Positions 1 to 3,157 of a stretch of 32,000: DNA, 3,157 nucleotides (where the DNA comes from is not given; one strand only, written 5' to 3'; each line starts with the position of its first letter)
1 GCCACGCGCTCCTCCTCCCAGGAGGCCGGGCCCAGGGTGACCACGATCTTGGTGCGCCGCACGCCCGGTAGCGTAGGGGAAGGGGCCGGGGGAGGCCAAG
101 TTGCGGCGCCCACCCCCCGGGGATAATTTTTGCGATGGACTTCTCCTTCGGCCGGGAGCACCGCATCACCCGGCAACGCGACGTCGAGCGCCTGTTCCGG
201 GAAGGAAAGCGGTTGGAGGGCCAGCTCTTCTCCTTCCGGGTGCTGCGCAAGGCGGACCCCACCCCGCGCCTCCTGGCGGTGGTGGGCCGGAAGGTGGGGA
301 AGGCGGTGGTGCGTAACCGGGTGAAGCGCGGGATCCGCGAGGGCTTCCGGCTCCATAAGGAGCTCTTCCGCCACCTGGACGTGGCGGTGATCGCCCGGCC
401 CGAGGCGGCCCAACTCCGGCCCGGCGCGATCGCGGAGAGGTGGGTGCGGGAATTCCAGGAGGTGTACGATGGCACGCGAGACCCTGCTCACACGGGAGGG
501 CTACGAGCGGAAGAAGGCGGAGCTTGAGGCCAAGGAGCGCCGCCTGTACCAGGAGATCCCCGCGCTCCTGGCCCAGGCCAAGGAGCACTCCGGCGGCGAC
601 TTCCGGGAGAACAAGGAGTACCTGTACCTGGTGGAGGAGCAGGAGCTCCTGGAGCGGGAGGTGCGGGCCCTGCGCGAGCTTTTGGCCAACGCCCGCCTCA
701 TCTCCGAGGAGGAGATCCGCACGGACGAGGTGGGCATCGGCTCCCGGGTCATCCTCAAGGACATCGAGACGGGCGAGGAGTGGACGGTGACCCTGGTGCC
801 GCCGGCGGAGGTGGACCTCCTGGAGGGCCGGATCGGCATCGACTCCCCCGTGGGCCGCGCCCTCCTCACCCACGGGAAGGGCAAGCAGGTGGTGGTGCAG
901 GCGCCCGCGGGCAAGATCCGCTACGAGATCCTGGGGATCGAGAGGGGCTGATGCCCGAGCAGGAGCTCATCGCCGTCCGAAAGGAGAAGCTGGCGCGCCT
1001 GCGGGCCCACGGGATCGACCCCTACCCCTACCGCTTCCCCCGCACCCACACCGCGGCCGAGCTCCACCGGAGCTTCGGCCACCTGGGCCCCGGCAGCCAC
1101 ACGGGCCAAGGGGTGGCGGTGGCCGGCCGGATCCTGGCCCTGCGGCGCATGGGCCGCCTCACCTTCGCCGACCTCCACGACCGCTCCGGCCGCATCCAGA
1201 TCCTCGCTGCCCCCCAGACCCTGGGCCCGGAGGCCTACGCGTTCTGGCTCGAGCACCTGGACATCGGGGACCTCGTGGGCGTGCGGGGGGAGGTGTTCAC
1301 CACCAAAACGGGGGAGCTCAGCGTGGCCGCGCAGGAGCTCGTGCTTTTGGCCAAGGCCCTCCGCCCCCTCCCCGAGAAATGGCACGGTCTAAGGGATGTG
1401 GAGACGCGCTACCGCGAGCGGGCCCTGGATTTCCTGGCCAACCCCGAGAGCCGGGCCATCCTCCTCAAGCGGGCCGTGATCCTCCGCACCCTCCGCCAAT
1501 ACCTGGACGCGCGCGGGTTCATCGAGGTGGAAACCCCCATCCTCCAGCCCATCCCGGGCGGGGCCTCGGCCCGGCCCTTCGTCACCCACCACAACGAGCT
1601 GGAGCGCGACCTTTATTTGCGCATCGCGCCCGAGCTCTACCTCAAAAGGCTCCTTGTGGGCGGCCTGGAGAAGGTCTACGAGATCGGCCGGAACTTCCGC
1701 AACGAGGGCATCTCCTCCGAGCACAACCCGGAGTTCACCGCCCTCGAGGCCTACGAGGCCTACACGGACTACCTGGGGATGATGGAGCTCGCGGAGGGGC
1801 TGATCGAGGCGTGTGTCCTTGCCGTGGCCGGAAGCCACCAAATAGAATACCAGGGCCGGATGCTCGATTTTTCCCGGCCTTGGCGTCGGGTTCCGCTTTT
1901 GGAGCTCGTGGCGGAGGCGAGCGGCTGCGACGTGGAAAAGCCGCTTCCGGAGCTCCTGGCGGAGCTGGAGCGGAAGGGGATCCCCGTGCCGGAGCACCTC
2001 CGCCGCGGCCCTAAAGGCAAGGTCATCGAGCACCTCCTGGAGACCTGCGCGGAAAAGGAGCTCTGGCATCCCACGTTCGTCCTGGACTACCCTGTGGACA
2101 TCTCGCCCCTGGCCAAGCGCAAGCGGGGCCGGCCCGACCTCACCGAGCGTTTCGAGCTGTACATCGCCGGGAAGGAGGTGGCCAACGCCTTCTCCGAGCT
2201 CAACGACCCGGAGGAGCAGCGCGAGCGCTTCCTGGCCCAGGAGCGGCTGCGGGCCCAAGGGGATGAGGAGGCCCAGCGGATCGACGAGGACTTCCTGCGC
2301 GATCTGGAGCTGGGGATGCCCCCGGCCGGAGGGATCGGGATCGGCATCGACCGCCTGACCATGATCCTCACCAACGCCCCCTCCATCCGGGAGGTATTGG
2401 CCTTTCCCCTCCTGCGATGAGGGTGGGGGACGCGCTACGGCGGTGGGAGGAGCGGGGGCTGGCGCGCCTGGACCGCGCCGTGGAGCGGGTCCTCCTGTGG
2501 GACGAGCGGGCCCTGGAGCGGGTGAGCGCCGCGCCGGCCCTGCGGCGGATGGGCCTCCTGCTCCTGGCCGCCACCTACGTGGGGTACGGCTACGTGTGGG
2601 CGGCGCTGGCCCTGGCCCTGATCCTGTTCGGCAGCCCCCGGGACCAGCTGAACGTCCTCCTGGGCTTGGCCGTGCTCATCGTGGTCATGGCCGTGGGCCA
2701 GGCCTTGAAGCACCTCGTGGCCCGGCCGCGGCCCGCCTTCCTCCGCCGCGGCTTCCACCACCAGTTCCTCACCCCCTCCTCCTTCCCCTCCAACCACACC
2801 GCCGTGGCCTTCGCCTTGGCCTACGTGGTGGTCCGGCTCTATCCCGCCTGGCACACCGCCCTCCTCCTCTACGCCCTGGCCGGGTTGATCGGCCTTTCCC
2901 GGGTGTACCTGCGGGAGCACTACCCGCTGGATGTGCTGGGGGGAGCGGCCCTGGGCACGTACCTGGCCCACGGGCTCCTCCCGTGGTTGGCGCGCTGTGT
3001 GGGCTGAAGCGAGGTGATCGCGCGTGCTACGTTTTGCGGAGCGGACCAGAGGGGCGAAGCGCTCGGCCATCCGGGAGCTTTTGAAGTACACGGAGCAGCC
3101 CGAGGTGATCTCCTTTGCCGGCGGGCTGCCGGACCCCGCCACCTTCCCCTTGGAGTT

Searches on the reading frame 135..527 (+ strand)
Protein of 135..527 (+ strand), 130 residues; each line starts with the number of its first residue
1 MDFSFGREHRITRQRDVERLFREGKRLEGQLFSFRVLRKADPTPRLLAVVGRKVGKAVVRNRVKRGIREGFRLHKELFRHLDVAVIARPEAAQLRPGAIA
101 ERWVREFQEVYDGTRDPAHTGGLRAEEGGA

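Call 80: search_protein_families(library=pfam, proteins=[window:135-527:+], max_evalue=0.001)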
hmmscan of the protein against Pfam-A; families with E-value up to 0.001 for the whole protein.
window:135-527:+ (130 aa): 1 family
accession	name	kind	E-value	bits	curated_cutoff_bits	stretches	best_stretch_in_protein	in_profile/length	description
PF00825.24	Ribonuclease_P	-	2.9e-21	76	22.3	1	5-102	1-100/109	Ribonuclease P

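Call 82: find_encoding_contigs(protein=window:135-527:+, flank=10000, max_places=1)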
Protein window:135-527:+ (130 aa): 1 contig read that carries it; 1 place shown.
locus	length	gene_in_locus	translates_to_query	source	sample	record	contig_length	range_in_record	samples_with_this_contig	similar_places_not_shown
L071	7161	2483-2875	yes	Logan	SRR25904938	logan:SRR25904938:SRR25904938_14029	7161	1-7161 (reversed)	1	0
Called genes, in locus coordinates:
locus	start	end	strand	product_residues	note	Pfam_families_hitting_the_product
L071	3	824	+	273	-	?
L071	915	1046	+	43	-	-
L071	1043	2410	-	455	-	PF00224:PK, PF02887:PK_C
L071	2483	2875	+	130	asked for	PF00825:Ribonuclease_P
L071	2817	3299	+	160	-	PF03449:GreA_GreB_N, PF01272:GreA_GreB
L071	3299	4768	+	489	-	PF01336:tRNA_anti-codon, PF00152:tRNA-synt_2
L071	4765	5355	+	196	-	PF01569:PAP2, PF14378:PAP2_3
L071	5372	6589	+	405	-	PF00155:Aminotran_1_2, PF12897:Asp_aminotransf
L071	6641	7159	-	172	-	?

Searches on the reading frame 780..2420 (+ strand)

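Call 6: search_protein_families(library=pfam, proteins=[window:780-2420:+])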
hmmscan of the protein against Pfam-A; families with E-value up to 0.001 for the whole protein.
window:780-2420:+ (546 aa): 3 families
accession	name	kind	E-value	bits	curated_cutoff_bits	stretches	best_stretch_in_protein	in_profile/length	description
PF00152.25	tRNA-synt_2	-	3.1e-88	296.2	25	1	207-544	2-306/308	tRNA synthetases class II (D, K and N)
PF01336.31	tRNA_anti-codon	-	8.6e-16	58.1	27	1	112-190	1-75/75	OB-fold nucleic acid binding domain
PF01409.25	tRNA-synt_2d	-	0.00048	20.1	19.8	0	516-539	212-235/246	tRNA synthetases class II core domain (F)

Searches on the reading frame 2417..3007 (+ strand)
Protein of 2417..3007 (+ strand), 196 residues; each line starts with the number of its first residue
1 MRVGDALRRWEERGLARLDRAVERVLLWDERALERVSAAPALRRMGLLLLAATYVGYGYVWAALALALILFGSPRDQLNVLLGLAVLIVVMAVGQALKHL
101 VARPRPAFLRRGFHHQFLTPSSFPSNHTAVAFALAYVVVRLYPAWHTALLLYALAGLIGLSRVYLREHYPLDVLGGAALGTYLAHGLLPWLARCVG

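Call 6: search_protein_families(library=pfam, proteins=[window:2417-3007:+])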
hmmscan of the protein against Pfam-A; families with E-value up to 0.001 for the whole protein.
window:2417-3007:+ (196 aa): 3 families
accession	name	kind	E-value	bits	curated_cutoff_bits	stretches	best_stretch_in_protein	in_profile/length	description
PF01569.27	PAP2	-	2e-22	79.8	27.2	1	84-191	6-125/130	PAP2 superfamily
PF14378.12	PAP2_3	-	2e-09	37.9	27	1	109-181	116-185/190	PAP2 superfamily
PF14360.12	PAP2_C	-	0.00024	22.1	27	1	125-182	8-67/74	PAP2 superfamily C-terminal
